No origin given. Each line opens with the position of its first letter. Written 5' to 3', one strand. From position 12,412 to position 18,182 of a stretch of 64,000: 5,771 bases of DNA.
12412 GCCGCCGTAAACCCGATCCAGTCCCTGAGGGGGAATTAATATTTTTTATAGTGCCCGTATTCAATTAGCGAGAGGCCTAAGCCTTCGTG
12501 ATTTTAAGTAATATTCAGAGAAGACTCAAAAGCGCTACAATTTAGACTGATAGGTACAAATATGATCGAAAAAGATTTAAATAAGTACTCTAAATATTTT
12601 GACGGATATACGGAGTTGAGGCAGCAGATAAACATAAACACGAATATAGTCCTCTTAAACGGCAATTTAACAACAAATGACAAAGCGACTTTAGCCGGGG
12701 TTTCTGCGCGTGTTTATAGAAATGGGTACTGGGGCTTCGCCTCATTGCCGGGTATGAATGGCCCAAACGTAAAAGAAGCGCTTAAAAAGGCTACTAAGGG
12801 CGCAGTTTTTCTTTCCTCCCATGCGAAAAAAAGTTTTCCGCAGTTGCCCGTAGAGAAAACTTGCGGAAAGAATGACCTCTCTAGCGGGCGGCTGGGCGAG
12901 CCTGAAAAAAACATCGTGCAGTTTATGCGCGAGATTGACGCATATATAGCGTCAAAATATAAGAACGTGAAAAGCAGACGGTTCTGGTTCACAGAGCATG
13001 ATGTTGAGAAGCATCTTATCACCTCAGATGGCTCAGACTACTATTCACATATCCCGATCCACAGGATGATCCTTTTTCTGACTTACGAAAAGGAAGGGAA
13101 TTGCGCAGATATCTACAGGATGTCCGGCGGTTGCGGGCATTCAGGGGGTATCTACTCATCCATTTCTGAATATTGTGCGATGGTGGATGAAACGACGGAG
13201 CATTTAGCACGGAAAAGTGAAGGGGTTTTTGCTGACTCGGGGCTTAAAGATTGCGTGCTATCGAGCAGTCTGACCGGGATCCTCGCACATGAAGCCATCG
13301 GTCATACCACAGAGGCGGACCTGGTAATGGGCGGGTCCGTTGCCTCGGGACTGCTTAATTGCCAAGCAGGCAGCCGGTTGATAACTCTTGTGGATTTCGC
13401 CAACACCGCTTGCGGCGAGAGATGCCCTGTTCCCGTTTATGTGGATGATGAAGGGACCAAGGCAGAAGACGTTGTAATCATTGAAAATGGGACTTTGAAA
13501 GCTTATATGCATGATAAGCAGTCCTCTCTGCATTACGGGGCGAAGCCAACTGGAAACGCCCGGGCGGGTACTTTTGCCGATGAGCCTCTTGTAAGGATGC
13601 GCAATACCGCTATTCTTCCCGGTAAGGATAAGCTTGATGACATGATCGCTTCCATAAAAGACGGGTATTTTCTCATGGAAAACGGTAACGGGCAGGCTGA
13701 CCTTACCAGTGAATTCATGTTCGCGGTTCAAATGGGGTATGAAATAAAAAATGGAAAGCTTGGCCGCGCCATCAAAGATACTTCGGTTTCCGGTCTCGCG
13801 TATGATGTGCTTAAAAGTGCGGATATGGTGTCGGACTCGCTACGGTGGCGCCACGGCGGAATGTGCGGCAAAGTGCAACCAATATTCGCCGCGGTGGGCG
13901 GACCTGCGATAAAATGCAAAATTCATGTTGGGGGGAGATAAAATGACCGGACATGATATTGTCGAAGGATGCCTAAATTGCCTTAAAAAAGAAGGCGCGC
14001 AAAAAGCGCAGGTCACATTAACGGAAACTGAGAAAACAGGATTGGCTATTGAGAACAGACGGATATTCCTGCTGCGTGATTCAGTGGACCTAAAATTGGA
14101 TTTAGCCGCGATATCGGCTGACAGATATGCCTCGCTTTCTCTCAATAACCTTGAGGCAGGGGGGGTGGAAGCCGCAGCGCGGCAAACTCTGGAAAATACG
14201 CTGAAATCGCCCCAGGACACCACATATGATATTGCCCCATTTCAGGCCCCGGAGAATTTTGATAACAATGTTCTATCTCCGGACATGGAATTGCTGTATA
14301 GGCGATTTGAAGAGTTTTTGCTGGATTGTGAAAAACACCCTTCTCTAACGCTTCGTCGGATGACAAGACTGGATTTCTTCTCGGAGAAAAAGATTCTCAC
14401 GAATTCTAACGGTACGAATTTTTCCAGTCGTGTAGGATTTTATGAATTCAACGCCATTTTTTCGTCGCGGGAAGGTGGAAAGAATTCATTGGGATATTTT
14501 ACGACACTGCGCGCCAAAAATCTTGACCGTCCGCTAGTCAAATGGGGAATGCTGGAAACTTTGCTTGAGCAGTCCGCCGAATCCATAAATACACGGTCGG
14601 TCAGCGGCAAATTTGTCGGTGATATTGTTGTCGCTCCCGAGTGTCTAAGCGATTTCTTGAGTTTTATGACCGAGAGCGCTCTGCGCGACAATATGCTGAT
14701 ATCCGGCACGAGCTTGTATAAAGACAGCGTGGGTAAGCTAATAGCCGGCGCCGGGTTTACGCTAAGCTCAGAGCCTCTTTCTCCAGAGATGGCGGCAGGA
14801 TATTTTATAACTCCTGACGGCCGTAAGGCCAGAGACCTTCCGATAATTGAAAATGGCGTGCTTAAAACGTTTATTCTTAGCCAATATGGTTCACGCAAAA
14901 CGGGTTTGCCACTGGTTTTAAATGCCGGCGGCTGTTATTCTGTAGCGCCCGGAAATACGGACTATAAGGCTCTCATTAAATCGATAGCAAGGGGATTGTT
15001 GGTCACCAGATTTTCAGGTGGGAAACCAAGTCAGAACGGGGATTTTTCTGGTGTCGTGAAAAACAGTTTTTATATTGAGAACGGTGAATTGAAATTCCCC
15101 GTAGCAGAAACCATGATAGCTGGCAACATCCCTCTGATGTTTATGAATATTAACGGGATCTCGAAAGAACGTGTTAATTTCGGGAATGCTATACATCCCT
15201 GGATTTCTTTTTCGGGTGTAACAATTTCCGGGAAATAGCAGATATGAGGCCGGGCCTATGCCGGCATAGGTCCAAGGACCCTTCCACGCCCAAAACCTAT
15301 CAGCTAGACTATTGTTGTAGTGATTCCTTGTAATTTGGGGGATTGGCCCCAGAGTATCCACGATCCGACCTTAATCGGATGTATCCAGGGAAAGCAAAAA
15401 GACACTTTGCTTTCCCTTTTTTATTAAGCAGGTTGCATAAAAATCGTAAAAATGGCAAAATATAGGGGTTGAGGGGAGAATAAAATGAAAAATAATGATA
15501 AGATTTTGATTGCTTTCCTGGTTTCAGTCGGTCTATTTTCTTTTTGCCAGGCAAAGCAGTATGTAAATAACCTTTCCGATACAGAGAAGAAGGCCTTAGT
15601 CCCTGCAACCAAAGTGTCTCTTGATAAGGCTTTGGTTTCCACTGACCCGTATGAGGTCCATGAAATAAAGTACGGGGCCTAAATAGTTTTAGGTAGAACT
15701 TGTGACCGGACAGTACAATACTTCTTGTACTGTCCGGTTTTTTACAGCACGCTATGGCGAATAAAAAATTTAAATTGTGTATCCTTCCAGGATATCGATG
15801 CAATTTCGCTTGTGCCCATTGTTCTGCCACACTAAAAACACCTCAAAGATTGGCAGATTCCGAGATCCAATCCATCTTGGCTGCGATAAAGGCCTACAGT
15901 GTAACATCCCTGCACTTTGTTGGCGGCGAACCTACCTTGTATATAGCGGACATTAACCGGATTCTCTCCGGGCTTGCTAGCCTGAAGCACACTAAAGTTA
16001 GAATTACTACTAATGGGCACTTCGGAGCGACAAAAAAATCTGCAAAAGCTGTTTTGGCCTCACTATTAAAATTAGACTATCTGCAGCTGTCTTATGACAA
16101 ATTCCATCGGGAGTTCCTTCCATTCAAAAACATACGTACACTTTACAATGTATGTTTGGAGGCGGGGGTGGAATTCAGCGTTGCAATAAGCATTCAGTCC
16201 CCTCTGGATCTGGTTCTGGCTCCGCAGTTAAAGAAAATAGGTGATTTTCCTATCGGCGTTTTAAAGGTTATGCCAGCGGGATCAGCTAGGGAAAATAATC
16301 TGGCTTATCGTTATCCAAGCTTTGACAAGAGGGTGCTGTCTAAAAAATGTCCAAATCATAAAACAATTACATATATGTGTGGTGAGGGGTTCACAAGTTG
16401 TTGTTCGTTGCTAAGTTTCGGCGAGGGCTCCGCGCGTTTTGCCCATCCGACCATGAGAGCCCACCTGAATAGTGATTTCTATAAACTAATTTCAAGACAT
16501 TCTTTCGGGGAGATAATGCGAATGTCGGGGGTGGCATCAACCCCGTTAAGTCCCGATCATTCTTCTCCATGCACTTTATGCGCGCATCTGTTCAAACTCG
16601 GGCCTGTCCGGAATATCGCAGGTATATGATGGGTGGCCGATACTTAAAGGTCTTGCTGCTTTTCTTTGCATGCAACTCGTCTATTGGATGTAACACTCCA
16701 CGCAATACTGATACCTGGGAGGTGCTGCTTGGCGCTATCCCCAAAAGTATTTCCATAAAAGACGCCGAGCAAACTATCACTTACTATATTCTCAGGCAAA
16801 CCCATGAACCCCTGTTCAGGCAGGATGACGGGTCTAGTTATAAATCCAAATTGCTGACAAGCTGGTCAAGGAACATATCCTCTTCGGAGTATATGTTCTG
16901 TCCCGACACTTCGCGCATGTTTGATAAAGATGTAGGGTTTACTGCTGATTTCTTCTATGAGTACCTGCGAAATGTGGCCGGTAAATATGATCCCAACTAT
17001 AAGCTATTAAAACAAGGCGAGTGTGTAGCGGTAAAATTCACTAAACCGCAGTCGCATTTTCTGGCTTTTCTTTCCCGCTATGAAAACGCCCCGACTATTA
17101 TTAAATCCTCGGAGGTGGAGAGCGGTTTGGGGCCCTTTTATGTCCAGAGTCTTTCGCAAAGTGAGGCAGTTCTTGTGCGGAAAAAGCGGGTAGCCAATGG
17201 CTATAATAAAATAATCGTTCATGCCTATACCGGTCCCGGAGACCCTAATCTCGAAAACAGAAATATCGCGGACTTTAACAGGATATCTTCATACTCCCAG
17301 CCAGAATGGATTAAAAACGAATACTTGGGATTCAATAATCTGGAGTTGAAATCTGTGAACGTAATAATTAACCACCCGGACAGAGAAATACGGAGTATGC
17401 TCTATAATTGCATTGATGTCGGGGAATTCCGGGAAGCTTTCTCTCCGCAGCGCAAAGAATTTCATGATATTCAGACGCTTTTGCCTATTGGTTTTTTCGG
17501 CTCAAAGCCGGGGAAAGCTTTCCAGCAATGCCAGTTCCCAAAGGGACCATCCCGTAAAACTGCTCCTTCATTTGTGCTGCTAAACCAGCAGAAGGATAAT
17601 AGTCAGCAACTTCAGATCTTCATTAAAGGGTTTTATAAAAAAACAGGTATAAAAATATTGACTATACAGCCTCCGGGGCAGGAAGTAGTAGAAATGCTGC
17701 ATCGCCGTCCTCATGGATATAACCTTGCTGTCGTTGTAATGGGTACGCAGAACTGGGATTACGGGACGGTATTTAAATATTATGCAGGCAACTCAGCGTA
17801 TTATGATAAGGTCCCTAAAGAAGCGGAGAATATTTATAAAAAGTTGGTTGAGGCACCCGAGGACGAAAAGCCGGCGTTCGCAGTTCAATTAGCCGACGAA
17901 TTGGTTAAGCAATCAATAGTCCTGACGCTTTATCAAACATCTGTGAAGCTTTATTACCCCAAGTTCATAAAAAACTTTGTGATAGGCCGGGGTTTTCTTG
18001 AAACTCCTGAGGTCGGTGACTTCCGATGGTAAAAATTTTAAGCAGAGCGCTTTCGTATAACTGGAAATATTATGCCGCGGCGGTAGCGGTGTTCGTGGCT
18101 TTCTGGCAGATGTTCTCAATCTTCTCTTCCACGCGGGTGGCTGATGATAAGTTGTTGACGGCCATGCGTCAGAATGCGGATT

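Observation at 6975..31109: Clustered sigma-54 regulon: eight near-identical -24/-12 promoters and six two-dyad upstream elements around one NtrC-type activator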

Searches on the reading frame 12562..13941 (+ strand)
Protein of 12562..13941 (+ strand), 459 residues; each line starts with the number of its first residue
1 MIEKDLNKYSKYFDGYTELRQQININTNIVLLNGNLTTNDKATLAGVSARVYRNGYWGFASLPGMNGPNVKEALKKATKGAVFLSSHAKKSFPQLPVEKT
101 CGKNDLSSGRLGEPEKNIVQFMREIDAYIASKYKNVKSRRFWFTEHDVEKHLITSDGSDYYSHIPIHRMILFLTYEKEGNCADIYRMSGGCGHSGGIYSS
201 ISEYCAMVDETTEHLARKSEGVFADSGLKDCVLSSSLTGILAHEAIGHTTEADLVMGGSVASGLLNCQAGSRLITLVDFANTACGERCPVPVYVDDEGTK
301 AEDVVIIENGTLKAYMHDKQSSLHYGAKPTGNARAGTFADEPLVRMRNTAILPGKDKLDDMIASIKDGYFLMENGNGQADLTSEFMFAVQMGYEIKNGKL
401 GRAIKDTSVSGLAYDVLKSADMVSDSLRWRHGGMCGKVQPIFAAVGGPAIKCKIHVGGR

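Call 5: search_protein_families(library=pfam, proteins=[window:12562-13941:+], max_evalue=0.01)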
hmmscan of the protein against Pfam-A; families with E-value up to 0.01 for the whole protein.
window:12562-13941:+ (459 aa): 3 families
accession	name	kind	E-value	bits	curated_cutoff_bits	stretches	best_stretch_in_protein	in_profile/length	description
PF19289.4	PmbA_TldD_3rd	-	3.2e-44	151.1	22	1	230-452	5-213/220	PmbA/TldA metallopeptidase C-terminal domain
PF01523.21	PmbA_TldD_1st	-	3.4e-08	34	20.9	1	18-79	2-63/65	PmbA/TldA metallopeptidase domain 1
PF19290.4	PmbA_TldD_2nd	-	0.00018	22.4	20.9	1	118-195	11-88/109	PmbA/TldA metallopeptidase central domain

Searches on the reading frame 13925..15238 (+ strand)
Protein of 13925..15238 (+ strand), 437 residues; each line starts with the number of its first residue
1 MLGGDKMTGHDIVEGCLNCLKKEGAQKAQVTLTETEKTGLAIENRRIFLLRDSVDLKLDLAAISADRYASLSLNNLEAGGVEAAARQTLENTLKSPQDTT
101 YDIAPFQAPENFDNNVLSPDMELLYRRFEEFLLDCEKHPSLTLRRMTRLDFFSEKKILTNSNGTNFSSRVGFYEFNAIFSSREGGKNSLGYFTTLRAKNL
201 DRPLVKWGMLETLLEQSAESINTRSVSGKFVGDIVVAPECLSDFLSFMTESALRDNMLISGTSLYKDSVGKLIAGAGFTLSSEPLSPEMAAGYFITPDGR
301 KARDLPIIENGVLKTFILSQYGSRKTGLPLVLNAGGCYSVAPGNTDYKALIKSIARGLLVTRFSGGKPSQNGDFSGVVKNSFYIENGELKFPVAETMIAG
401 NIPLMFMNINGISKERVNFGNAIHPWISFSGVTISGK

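Call 5: search_protein_families(library=pfam, proteins=[window:13925-15238:+], max_evalue=0.01)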
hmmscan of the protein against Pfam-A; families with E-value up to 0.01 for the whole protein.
window:13925-15238:+ (437 aa): 1 family
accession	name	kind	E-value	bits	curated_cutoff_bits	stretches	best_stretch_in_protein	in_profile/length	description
PF19289.4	PmbA_TldD_3rd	-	5.6e-45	153.6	22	1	233-436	5-220/220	PmbA/TldA metallopeptidase C-terminal domain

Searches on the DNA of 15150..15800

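Call 54: search_rna_families(source=window, start=15150, end=15800, threshold=evalue, max_evalue=1)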
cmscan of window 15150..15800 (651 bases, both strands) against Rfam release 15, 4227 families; matches with E-value up to 1: 2.
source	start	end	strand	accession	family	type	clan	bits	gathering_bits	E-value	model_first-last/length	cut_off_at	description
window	15323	15393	+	RF03165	2dG-II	Cis-reg; riboswitch;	CL00123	85.6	60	7.3e-23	1-71/71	no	2dG-II purine riboswitch aptamer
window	15706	15785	-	RF01676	P31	Gene; sRNA;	-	22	40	0.11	1-82/82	no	Pseudomonas sRNA P31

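Call 63: search_rna_families(source=window, start=15280, end=15490, threshold=gathering, show_alignments=1)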
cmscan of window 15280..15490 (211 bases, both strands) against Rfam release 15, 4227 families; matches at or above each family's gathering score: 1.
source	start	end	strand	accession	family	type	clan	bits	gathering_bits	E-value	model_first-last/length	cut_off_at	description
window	15323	15393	+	RF03165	2dG-II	Cis-reg; riboswitch;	CL00123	85.6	60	2.4e-23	1-71/71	no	2dG-II purine riboswitch aptamer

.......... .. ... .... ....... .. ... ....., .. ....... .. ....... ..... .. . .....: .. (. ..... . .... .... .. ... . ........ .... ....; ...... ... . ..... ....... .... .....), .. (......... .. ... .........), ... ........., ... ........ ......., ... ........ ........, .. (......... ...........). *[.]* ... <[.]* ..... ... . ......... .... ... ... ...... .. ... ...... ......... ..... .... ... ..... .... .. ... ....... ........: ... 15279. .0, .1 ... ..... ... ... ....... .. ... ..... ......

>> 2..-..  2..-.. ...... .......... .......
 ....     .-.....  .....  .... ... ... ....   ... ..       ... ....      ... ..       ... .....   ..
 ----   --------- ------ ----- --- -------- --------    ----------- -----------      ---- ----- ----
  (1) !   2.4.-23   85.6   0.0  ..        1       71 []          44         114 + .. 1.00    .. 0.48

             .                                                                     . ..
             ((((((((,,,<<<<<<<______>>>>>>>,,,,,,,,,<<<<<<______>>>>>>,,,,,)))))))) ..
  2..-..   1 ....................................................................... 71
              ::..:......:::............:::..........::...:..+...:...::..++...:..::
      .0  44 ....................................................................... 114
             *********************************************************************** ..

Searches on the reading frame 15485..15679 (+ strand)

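Call 66: search_protein_families(library=pfam, proteins=[window:15485-15679:+], max_evalue=10)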
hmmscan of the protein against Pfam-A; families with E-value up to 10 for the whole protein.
window:15485-15679:+ (65 aa): 3 families
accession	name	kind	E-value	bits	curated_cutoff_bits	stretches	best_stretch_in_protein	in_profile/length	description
PF09404.15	C12orf66_like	-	0.045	12.8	22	1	5-49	9-51/439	KICSTOR complex C12orf66 like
PF12729.13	4HB_MCP_1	-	0.079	13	27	1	7-44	14-51/181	Four helix bundle sensory module for signal transduction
PF06628.17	Catalase-rel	-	0.13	12.9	30.1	1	20-49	8-37/65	Catalase-related immune-responsive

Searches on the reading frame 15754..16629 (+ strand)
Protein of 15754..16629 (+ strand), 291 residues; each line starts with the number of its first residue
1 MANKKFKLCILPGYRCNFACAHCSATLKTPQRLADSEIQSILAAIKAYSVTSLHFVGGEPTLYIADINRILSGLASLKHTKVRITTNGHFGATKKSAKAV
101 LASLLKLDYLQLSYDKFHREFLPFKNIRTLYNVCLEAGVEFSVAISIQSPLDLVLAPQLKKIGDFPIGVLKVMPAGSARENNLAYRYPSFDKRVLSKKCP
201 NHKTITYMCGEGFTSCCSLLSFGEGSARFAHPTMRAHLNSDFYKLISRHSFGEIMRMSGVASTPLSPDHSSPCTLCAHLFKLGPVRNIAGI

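Call 5: search_protein_families(library=pfam, proteins=[window:15754-16629:+], max_evalue=0.01)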
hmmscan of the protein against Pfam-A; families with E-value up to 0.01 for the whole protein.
window:15754-16629:+ (291 aa): 2 families
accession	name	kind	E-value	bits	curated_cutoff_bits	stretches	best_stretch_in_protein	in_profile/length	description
PF04055.27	Radical_SAM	-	3e-10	41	29.5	1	11-126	2-121/166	Radical SAM superfamily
PF13353.11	Fer4_12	-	0.00018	22.3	22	1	15-90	14-93/137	4Fe-4S single cluster domain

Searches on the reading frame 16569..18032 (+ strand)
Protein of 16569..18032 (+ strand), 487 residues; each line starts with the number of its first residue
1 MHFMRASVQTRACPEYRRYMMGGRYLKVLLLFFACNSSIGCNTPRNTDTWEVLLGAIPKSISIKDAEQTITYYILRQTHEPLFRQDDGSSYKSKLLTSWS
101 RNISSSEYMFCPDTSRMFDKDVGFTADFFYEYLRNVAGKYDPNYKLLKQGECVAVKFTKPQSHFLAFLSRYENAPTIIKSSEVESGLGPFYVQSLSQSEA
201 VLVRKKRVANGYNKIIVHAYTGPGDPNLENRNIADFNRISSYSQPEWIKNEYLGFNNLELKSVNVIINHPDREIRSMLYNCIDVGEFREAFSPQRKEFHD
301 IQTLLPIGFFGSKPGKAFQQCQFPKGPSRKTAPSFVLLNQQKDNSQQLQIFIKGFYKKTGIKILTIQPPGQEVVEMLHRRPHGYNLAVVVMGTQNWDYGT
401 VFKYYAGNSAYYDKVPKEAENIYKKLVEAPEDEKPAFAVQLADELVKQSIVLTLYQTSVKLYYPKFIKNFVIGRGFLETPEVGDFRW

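Call 5: search_protein_families(library=pfam, proteins=[window:16569-18032:+], max_evalue=0.01)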
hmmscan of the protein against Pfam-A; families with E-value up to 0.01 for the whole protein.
window:16569-18032:+ (487 aa): 0 families

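Call 10: search_protein_families(library=ncbifam, proteins=[window:16569-18032:+], max_evalue=0.01)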
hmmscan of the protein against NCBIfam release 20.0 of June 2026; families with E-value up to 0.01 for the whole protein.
window:16569-18032:+ (487 aa): 0 families

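Call 65: search_solved_structures(query=window:16569-18029:+, max_evalue=1)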
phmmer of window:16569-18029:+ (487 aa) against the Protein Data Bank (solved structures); distinct sequences matched with E-value up to 1: 2.
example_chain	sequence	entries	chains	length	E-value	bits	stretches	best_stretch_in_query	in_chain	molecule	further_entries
5bpt_A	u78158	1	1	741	0.27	13.2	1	62-144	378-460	MGC81278 protein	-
1xi9_A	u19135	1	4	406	0.91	11.4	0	109-167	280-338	putative transaminase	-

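Call 66: search_protein_families(library=pfam, proteins=[window:16569-18029:+], max_evalue=10)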
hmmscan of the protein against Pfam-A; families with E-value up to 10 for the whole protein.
window:16569-18029:+ (487 aa): 0 families

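Call 79: search_solved_structures(query=A3, max_evalue=1)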
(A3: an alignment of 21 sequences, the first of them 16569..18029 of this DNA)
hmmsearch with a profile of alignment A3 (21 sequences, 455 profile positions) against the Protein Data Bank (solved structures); distinct sequences matched with E-value up to 1: 20.
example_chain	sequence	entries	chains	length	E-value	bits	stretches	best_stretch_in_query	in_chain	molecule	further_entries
5yh5_A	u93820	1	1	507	3.3e-07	32.7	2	297-447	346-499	Nickel ABC transporter substrate-binding protein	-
5yhe_A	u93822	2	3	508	3.3e-07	32.7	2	297-447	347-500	Nickel ABC transporter substrate-binding protein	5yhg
5yh8_A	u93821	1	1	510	3.3e-07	32.6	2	297-447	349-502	Nickel ABC transporter substrate-binding protein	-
5isu_A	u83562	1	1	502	0.0003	22.9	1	301-427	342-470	Lmo0135 protein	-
4oer_A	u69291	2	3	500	0.0014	20.7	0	312-426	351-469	NikA protein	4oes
2noo_A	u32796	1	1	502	0.0021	20.1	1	48-125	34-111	Nickel-binding periplasmic protein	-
3qim_A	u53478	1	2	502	0.0096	17.9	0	48-125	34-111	Nickel-binding periplasmic protein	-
8spm_A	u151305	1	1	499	0.0099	17.9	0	48-125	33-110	Nickel ABC transporter, nickel/metallophore periplasmic binding protein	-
3mzb_A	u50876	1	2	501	0.01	17.9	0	48-125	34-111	Nickel-binding periplasmic protein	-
1zlq_A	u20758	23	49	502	0.01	17.9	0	48-125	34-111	Nickel-binding periplasmic protein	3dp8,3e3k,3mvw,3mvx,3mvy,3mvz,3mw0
1uiu_A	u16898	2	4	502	0.011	17.8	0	48-125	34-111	Nickel-binding periplasmic protein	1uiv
9t0v_A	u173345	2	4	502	0.011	17.8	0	48-125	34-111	Nickel-binding periplasmic protein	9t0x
7xjm_A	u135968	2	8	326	0.15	14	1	298-362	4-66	Putrescine-binding periplasmic protein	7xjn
9rd1_A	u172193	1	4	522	0.16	13.9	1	302-424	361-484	Periplasmic oligopeptide-binding protein OppA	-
2z23_A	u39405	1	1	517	0.16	13.9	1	301-423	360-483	Periplasmic oligopeptide-binding protein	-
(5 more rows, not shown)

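Call 80: search_protein_families(library=pfam, alignment_id=A3, max_evalue=1)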
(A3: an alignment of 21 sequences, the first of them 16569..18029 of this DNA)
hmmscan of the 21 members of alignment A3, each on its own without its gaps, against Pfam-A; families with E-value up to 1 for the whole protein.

A. member 1, window:16569-18029:+ (487 aa): 0 families

B. families by the number of members that match (of 21 scanned): 7 families
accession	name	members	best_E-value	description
PF00496.27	SBP_bac_5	6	2.3e-07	Bacterial extracellular solute-binding proteins, family 5 Middle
PF00621.25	RhoGEF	1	0.037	RhoGEF domain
PF13531.11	SBP_bac_11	1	0.093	Bacterial extracellular solute-binding protein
PF05212.18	DUF707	1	0.12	Protein of unknown function (DUF707)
PF22087.1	CT0912-like_C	1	0.12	CT0912-like, C-terminal domain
PF12054.13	DUF3535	1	0.14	Domain of unknown function (DUF3535)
PF18162.6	Arc_C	1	0.18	Arc C-lobe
